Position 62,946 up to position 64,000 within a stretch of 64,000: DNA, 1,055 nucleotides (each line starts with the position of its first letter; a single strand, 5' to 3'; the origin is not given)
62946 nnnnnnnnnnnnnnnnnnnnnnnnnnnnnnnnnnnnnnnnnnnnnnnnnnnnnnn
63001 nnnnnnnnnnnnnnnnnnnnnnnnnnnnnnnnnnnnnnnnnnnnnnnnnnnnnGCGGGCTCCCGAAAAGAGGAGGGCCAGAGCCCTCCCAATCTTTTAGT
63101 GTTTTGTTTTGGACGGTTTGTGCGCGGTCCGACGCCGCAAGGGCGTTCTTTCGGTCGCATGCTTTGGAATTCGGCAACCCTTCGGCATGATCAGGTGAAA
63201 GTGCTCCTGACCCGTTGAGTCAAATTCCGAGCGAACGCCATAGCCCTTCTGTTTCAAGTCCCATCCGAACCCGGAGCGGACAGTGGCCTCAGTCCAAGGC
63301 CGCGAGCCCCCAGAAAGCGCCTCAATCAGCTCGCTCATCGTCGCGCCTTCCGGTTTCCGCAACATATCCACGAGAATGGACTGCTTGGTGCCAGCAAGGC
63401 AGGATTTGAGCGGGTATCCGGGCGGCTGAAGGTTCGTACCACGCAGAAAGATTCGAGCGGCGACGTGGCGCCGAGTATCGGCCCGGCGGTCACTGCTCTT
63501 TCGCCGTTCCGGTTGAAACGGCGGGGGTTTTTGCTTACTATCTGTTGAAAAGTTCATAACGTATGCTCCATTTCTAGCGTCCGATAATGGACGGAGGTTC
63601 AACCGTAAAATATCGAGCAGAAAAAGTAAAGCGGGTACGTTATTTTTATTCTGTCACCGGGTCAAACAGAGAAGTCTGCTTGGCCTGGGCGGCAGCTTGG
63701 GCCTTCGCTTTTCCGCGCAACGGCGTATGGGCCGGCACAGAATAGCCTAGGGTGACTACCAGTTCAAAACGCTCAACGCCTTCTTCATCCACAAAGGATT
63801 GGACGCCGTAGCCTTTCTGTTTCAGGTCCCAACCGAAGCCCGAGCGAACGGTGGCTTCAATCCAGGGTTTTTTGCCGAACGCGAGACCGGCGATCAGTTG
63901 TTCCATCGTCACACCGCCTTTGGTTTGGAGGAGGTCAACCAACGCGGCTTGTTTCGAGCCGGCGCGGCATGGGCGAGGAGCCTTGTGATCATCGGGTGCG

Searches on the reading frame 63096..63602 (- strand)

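Call 15: search_protein_families(library=phrogs, proteins=[window:63096-63602:-])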
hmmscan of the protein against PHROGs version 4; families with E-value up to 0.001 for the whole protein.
window:63096-63602:- (168 aa): 2 families
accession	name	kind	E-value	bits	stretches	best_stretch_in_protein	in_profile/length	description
phrog_7790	-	unknown function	8.4e-41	141.5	1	53-149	145-241/258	-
phrog_10315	-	unknown function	2.2e-07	32.3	1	67-135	105-169/177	-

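Call 67: search_protein_families(library=pfam, proteins=[window:63096-63602:-], max_evalue=0.01)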
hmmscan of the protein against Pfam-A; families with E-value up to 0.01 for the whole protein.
window:63096-63602:- (168 aa): 1 family
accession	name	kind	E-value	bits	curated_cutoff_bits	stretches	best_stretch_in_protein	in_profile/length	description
PF11994.14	DUF3489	-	1.3e-08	35.2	29.5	1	70-135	5-66/68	Protein of unknown function (DUF3489)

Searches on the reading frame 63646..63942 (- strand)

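Call 61: search_protein_families(library=phrogs, proteins=[window:63646-63942:-])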
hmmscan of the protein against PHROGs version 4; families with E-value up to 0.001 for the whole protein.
window:63646-63942:- (98 aa): 1 family
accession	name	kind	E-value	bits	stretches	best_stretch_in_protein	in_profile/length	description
phrog_7790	-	unknown function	5.2e-29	102.9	1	2-86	170-254/258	-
